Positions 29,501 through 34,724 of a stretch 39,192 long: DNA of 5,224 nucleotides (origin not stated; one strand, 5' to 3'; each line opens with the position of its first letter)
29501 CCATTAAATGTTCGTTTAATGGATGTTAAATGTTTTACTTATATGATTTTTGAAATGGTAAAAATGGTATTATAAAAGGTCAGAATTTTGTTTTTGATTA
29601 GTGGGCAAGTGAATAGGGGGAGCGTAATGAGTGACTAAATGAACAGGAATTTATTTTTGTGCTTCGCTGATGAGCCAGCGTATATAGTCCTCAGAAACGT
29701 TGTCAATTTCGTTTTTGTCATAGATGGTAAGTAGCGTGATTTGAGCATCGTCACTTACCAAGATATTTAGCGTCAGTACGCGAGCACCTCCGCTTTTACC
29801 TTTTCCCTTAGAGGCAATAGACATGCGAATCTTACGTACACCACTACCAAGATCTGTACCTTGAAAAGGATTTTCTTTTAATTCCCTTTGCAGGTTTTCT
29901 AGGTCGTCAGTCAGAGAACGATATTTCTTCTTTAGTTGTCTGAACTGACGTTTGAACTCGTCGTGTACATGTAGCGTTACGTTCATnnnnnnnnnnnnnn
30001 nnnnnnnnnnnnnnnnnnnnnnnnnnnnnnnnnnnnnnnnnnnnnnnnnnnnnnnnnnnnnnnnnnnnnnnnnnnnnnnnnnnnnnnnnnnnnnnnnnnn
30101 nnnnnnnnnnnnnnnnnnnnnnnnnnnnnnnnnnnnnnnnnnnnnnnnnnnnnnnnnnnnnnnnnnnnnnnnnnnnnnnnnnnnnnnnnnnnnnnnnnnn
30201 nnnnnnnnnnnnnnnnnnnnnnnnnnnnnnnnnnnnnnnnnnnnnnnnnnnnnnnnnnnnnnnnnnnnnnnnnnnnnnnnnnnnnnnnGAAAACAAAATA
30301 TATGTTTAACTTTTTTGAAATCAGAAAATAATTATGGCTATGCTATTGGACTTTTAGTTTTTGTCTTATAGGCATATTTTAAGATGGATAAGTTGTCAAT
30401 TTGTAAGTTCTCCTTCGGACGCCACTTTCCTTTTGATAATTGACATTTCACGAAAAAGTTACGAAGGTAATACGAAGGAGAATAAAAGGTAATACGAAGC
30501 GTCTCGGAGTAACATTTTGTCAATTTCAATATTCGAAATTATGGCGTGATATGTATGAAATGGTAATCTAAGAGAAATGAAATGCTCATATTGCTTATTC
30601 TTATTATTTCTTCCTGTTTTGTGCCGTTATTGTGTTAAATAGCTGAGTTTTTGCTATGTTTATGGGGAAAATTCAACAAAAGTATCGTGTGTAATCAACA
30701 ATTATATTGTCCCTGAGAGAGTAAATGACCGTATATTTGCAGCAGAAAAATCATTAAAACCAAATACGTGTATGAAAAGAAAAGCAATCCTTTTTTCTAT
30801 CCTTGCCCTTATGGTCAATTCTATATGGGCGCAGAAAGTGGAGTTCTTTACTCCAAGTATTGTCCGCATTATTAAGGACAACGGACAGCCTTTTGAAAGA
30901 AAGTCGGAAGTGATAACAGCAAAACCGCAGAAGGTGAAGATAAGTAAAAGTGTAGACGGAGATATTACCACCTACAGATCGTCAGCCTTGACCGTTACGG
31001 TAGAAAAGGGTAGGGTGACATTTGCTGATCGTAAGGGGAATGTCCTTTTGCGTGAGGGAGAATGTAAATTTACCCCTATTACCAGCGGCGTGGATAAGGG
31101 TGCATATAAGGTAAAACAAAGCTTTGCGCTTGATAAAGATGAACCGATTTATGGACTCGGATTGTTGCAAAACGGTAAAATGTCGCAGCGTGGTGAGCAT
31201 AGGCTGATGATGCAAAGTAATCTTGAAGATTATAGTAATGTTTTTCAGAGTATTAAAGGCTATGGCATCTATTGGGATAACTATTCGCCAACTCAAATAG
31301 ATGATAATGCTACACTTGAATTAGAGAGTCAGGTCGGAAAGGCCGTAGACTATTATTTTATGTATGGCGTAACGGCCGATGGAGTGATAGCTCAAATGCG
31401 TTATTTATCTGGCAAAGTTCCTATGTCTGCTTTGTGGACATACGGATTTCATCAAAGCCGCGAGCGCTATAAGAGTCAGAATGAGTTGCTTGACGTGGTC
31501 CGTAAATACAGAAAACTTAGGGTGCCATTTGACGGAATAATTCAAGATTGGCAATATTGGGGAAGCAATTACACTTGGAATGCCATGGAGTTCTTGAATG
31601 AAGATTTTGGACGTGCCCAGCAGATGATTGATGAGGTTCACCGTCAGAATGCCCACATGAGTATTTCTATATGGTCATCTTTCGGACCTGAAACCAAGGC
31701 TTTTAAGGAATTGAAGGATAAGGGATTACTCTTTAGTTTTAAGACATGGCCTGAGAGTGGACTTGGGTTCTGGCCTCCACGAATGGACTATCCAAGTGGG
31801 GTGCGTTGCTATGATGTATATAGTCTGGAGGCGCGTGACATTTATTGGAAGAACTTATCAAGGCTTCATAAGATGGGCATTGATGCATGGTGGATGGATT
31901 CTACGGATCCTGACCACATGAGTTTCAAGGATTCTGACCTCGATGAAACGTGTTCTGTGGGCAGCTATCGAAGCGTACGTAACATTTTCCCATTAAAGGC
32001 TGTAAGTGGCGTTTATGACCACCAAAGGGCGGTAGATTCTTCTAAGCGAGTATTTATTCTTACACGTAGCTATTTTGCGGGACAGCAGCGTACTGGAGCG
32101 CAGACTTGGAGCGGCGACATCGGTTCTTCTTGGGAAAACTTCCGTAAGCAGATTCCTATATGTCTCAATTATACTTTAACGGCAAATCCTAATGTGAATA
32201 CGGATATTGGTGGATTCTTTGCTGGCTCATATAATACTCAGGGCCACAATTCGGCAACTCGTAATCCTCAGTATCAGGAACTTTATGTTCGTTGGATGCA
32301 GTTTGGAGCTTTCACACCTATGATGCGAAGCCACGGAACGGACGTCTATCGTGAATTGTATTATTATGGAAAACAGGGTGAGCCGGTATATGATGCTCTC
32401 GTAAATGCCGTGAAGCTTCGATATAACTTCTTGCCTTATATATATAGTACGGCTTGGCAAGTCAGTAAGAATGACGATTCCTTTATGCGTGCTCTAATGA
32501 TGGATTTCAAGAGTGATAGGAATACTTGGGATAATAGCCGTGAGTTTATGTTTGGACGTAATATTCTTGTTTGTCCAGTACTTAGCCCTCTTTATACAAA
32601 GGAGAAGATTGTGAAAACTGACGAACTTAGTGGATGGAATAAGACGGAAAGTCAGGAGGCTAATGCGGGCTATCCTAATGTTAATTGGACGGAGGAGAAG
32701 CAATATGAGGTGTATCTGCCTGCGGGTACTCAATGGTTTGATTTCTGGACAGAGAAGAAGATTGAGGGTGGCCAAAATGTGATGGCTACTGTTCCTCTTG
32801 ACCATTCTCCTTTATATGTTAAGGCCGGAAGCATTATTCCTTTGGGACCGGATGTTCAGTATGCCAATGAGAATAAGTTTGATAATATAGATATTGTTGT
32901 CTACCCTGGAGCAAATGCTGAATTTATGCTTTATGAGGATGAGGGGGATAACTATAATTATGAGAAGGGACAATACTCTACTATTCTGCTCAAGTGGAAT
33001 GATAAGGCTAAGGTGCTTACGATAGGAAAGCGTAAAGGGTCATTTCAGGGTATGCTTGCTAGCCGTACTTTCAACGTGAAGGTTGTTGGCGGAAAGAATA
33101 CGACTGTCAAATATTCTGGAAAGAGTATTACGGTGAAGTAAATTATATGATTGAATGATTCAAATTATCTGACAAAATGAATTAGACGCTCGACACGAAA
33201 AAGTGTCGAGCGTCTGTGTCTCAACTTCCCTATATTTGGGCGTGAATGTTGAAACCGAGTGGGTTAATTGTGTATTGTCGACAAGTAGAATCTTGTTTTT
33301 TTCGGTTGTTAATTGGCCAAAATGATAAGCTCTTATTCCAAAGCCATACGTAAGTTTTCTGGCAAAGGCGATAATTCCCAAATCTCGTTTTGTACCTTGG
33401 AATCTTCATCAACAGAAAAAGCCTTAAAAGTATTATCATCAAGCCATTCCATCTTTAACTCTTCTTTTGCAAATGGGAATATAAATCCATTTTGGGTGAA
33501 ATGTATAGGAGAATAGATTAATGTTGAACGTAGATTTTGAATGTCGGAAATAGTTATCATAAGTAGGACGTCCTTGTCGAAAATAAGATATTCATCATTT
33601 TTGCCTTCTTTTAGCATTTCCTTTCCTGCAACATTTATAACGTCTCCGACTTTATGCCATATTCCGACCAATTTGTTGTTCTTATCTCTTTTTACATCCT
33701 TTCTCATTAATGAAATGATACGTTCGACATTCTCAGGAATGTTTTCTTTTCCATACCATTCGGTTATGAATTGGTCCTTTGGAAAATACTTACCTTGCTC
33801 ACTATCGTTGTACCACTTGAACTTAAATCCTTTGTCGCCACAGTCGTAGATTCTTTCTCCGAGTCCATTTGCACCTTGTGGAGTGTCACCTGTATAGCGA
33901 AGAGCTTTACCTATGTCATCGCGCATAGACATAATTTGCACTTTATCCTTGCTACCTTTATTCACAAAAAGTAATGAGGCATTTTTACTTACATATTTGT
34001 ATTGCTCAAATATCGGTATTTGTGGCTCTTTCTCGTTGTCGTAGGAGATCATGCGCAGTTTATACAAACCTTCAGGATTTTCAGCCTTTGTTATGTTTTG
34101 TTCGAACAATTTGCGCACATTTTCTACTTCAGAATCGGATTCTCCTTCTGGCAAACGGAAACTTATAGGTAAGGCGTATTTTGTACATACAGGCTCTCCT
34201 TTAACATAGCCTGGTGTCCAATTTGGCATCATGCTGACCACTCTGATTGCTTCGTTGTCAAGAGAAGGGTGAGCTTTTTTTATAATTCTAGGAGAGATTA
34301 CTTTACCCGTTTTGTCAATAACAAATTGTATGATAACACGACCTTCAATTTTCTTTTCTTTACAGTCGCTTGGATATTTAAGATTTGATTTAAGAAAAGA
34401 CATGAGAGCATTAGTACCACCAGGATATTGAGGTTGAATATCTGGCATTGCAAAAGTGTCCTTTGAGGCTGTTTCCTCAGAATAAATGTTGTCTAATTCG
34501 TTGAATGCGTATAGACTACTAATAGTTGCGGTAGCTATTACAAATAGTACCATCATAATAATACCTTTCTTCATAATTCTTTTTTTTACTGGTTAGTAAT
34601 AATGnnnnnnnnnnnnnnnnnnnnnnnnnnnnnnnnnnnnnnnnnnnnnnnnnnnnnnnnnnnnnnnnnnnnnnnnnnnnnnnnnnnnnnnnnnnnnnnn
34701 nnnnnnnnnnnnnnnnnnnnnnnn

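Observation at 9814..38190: At least nine intergenic arrays of locus-specific short words phased at ~11 bp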

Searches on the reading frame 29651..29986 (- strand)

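Call 14: search_protein_families(library=pfam, proteins=[window:29651-29986:-])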
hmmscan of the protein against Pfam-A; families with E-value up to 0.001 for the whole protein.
window:29651-29986:- (111 aa): 1 family
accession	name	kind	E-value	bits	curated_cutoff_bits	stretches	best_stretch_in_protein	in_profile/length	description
PF06296.18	RelE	-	8.5e-08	32.9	27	1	13-105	7-93/120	RelE toxin of RelE / RelB toxin-antitoxin system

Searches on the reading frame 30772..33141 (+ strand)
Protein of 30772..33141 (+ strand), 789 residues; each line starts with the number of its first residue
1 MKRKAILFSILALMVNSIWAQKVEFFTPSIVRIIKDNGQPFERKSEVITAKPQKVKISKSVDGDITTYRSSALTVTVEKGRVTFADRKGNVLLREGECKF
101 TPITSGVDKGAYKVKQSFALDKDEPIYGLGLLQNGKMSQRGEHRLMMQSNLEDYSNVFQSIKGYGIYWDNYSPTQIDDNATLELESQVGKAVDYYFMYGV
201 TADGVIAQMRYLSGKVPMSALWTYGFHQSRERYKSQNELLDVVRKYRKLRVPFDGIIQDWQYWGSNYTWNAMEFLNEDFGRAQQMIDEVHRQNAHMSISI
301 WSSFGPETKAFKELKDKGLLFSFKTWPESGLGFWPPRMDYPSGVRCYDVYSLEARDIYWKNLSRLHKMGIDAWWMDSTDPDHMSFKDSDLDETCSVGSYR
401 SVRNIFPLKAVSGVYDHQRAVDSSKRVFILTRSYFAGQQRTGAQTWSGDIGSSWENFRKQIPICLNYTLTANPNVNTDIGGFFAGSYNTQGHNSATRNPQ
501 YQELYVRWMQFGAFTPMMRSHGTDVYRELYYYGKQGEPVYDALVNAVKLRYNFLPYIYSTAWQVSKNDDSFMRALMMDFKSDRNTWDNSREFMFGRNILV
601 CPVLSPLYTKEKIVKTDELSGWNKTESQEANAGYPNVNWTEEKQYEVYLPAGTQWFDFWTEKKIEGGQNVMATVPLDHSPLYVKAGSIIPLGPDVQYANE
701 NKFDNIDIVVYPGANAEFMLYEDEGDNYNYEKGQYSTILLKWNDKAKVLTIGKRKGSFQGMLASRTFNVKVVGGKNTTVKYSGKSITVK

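Call 14: search_protein_families(library=pfam, proteins=[window:30772-33141:+])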
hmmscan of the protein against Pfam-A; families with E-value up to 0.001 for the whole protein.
window:30772-33141:+ (789 aa): 4 families
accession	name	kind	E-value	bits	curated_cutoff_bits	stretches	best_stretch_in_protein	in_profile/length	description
PF01055.32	Glyco_hydro_31_2nd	-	1.9e-83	281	23.5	1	217-559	2-327/328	Glycosyl hydrolases family 31 TIM-barrel domain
PF17137.9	DUF5110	-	5.7e-24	84.4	27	1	706-773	2-70/71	Domain of unknown function (DUF5110)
PF21365.3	Glyco_hydro_31_3rd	-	7.6e-24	84.4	24.4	1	570-689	3-87/87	Glycosyl hydrolase family 31 C-terminal domain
PF13802.12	Gal_mutarotas_2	-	2.5e-14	54.4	27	1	22-177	3-184/184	Glycosyl hydrolase 31 N-terminal galactose mutarotase-like domain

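Call 92: list_cluster_members(proteins=[window:30772-33141:+, window:16624-19239:-, window:19322-23791:+, window:26978-29401:+, window:33333-34574:-, window:11539-12258:-, window:12245-12541:-, window:12740-13729:+, window:13755-15242:+, window:23829-26912:+])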
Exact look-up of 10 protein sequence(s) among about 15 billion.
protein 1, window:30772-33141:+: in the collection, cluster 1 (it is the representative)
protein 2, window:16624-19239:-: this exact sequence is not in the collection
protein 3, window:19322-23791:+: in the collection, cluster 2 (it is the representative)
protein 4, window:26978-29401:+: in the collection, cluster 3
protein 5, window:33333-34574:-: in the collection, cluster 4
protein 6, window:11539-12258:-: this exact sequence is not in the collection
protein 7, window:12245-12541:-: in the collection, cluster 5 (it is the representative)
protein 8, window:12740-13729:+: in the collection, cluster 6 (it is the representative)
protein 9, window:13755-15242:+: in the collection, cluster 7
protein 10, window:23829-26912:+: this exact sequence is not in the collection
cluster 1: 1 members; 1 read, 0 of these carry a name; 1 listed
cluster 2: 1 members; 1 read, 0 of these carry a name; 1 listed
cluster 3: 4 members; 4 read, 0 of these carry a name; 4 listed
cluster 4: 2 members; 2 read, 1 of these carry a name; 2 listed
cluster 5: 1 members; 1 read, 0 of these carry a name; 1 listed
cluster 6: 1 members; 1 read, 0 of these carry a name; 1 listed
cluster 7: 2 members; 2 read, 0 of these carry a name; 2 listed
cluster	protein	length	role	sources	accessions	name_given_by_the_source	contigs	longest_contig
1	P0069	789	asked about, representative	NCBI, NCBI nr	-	-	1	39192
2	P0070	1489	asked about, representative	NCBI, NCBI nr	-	-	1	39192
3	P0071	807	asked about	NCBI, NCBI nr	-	-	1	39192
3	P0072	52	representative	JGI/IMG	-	-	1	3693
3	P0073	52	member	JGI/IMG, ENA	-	-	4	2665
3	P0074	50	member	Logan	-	-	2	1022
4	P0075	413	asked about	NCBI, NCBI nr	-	-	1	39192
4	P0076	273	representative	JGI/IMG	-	hypothetical protein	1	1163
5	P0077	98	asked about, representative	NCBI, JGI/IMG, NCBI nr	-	-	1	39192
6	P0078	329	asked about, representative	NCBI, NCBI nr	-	-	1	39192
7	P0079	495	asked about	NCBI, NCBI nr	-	-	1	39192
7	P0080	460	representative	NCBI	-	-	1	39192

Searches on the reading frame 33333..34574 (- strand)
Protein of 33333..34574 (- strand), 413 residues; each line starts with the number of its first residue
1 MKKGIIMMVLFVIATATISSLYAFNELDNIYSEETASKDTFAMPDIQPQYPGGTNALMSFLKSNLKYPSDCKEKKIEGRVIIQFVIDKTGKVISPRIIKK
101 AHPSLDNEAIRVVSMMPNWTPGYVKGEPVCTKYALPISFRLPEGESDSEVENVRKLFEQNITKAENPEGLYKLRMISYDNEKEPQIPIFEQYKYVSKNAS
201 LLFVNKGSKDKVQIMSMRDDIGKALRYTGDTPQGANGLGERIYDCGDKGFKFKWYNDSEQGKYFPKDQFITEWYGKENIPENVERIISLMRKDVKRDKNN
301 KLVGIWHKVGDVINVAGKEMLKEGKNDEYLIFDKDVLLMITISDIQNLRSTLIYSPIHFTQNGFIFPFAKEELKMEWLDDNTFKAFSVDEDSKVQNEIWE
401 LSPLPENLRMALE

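Call 14: search_protein_families(library=pfam, proteins=[window:33333-34574:-])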
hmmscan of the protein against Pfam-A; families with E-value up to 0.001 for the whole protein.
window:33333-34574:- (413 aa): 1 family
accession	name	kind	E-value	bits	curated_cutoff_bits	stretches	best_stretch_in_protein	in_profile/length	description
PF03544.19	TonB_C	-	6.5e-17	62.2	24.6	1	64-141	2-79/79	Gram-negative bacterial TonB protein C-terminal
